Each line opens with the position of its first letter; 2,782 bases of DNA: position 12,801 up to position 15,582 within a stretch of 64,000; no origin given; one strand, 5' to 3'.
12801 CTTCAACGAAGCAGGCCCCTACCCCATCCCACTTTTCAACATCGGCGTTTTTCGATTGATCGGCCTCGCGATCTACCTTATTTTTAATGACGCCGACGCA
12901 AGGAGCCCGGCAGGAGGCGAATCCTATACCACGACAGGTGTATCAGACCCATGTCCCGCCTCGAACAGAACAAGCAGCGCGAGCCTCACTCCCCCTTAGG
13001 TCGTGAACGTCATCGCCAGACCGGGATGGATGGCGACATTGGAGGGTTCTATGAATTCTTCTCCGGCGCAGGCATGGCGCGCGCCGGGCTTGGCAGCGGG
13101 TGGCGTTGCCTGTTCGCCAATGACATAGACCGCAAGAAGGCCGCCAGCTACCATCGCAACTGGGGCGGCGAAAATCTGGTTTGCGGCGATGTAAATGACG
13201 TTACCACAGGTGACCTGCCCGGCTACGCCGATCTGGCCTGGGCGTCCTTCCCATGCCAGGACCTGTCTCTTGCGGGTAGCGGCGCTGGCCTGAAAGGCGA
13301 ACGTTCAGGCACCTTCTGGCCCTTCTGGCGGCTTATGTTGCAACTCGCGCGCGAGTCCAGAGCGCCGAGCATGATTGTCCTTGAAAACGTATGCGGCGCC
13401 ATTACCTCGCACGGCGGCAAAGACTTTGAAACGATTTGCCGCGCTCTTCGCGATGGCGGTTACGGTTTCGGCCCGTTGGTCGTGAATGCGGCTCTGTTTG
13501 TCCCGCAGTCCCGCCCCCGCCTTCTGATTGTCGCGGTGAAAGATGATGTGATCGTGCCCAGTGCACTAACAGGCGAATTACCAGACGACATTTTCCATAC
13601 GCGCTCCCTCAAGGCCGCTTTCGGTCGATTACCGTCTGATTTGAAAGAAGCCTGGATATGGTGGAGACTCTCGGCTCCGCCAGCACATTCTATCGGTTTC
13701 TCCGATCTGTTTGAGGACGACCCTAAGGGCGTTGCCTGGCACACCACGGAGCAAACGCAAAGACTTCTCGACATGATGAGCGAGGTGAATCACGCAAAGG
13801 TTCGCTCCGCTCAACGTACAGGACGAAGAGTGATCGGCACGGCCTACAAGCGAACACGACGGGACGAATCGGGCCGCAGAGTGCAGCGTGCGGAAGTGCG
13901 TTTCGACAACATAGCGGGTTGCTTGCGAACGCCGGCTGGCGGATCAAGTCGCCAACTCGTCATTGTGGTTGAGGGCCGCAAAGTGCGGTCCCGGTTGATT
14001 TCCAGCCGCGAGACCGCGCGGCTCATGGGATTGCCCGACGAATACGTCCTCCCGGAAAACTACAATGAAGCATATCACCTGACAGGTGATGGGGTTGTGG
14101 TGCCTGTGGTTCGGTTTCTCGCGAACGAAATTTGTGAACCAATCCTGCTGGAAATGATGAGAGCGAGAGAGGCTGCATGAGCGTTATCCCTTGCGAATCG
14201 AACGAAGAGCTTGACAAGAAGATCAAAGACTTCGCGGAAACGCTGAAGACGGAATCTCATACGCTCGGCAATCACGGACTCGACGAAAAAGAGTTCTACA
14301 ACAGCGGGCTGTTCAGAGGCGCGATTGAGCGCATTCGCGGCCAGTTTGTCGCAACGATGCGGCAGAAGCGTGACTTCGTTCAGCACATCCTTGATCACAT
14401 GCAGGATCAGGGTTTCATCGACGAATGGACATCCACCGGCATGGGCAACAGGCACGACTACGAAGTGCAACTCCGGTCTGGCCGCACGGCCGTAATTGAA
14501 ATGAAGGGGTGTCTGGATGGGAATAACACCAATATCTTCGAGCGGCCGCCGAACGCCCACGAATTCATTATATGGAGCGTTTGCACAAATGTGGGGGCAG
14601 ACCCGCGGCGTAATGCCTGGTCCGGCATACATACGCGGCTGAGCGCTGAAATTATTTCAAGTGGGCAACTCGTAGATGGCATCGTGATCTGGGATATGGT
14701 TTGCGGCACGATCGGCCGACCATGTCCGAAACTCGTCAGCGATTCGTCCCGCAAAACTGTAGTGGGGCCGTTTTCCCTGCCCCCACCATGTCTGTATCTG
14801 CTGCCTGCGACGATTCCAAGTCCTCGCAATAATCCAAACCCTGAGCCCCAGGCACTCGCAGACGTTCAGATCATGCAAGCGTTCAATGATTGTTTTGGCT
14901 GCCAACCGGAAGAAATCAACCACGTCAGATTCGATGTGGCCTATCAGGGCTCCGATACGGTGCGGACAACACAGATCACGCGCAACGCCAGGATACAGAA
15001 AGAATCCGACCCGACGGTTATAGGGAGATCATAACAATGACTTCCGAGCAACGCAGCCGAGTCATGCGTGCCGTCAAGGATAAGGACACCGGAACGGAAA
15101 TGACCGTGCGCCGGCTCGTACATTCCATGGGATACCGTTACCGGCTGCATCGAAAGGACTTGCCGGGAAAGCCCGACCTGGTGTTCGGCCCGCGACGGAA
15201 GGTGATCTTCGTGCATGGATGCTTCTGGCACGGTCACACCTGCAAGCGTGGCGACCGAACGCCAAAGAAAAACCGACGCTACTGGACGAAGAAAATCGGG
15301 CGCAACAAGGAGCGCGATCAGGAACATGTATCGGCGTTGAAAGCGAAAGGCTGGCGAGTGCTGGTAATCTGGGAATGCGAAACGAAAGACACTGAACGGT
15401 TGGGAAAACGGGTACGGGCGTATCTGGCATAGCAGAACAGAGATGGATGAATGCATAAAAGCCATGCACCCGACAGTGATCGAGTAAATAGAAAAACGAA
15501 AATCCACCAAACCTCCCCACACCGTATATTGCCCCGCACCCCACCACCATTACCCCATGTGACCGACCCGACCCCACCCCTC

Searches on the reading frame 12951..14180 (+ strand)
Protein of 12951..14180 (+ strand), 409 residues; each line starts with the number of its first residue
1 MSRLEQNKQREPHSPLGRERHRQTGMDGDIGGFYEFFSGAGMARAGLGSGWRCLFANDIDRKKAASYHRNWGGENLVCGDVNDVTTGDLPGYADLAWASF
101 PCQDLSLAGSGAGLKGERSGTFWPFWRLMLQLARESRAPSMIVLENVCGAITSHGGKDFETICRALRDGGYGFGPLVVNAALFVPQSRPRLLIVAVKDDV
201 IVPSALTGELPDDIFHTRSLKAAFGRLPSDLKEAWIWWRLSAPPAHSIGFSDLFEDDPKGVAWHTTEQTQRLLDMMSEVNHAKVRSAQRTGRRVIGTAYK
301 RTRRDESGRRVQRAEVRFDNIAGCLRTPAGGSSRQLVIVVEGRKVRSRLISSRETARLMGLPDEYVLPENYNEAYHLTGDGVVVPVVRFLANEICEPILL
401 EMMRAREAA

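Call 10: search_protein_families(library=pfam, proteins=[window:12951-14180:+], max_evalue=0.01)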
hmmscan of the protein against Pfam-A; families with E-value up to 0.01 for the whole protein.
window:12951-14180:+ (409 aa): 1 family
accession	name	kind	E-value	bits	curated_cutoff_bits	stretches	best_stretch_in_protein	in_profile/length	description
PF00145.23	DNA_methylase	-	4.8e-47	161.4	22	1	33-394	3-322/324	C-5 cytosine-specific DNA methylase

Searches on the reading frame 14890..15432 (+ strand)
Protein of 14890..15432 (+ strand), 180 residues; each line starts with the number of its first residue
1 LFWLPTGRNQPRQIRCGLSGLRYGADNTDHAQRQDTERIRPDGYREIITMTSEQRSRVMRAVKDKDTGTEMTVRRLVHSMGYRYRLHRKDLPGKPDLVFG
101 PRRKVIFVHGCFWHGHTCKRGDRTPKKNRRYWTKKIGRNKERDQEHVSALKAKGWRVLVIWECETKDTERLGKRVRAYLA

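Call 62: search_protein_families(library=ncbifam, proteins=[window:14890-15432:+], max_evalue=0.001)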
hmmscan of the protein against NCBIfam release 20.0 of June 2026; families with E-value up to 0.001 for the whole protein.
window:14890-15432:+ (180 aa): 1 family
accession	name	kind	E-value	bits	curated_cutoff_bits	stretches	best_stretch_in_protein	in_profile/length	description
TIGR00632.1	vsr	subfamily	4.4e-45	152.8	97.85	1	51-164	6-119/119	DNA mismatch endonuclease Vsr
